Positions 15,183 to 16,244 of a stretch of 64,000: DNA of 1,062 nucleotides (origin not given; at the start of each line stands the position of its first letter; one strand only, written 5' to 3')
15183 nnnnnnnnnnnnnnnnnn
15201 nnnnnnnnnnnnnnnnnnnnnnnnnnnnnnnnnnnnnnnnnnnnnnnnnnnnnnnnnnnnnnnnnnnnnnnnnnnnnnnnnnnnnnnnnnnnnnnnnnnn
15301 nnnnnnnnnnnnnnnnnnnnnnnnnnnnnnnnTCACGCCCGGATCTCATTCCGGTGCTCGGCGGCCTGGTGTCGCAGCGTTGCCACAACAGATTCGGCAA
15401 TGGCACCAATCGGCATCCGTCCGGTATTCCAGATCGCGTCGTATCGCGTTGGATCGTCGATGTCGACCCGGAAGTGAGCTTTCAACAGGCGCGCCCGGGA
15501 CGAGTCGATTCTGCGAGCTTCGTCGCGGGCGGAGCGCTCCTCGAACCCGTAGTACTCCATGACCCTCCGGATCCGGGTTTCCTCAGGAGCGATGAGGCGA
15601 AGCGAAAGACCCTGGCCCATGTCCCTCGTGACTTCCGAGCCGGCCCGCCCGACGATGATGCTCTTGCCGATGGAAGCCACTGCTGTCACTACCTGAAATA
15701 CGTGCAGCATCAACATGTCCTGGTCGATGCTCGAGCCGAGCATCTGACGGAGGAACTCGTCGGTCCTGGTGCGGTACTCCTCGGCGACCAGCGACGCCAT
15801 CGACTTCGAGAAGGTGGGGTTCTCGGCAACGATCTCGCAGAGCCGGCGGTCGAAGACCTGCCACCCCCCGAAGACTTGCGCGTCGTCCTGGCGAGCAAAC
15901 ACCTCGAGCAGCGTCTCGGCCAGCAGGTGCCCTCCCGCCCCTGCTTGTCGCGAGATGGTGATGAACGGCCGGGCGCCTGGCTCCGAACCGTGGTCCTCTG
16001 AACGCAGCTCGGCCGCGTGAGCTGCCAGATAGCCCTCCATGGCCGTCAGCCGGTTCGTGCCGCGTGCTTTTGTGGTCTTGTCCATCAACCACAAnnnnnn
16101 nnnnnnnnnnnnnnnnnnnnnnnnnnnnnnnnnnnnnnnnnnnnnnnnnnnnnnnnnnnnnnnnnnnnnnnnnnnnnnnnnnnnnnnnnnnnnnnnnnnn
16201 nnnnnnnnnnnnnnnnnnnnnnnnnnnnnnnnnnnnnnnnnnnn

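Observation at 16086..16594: Second copy of the same promoter and hairpin-RNA architecture, here acting as a ~465-nt leader of a cytidylate-kinase-like operon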

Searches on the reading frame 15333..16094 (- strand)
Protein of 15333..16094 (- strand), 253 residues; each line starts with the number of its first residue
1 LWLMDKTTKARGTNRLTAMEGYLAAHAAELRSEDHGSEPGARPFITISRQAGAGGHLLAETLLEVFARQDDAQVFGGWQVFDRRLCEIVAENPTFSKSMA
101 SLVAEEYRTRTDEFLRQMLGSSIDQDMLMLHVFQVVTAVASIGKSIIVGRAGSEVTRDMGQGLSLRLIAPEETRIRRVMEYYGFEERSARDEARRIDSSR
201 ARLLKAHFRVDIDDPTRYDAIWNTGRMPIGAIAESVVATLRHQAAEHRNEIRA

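Call 10: search_protein_families(library=pfam, proteins=[window:15333-16094:-], max_evalue=0.01)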
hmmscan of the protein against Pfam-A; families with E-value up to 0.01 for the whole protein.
window:15333-16094:- (253 aa): 1 family
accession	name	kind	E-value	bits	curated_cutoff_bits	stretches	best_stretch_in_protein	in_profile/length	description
PF13189.12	Cytidylate_kin2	-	3.2e-26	93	28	1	45-225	2-175/176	Cytidylate kinase-like family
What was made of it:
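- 15333..16085 (-): Cytidylate-kinase-like gene (PF13189). Downstream neighbour of RNA A in only some genomes. Pfam E = 3e-26 (call 10).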

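Call 16: find_related_loci(query=window:15333-16094:-, collection=genome_contigs, flank=10000)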
Query window:15333-16094:- (253 aa) in genome_contigs; peptide patterns used: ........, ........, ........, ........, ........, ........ (x = any residue, [..] = any of these).
56 stretches matched a pattern; 6 encode a relative of the query (tblastn E <= 1e-3); 6 distinct loci.
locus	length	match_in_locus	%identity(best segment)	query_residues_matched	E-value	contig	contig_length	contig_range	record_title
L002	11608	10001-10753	75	3-252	1e-125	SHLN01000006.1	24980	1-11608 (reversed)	MAG: Acidimicrobiia bacterium isolate MetaBAT.bin.17 NODE_305_length_24980_cov_7.771314, whole genome shotgun sequence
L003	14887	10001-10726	62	10-251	1e-94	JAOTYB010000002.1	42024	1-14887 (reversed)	MAG: Acidimicrobiia bacterium isolate 21_Jan_SF_Bin35 21_Jan_SF_Bin35_scaffold_418_c1, whole genome shotgun sequence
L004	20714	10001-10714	56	12-247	3e-83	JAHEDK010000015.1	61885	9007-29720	MAG: Actinomycetes bacterium isolate Ww199 NODE_374_length_61885_cov_8.109902, whole genome shotgun sequence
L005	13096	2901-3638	50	14-250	2e-75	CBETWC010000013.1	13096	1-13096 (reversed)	MAG TPA_asm: uncultured bacterium isolate SRR13515399_metabat2_5 genome assembly, contig: ERZ25074858.202, whole genome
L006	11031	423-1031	54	43-245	9e-72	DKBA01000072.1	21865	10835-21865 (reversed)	MAG TPA_asm: Acidimicrobiia bacterium UBA6912 UBA6912_contig_12153, whole genome shotgun sequence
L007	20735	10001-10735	44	6-248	1e-66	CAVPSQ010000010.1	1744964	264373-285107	MAG: uncultured proteobacterium isolate MFD00032.bin.1.267 genome assembly, contig: contig_8384, whole genome shotgun se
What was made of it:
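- On Csr/Rsm-type sequestering small RNAs: The genome-collection scan was already used (call 16).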

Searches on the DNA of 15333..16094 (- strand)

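Call 61: search_rna_families(sources=[L002, L008, L009, L010, L011, L014, L016, L017, L018, L019, L020, L022, L023], threshold=gathering)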
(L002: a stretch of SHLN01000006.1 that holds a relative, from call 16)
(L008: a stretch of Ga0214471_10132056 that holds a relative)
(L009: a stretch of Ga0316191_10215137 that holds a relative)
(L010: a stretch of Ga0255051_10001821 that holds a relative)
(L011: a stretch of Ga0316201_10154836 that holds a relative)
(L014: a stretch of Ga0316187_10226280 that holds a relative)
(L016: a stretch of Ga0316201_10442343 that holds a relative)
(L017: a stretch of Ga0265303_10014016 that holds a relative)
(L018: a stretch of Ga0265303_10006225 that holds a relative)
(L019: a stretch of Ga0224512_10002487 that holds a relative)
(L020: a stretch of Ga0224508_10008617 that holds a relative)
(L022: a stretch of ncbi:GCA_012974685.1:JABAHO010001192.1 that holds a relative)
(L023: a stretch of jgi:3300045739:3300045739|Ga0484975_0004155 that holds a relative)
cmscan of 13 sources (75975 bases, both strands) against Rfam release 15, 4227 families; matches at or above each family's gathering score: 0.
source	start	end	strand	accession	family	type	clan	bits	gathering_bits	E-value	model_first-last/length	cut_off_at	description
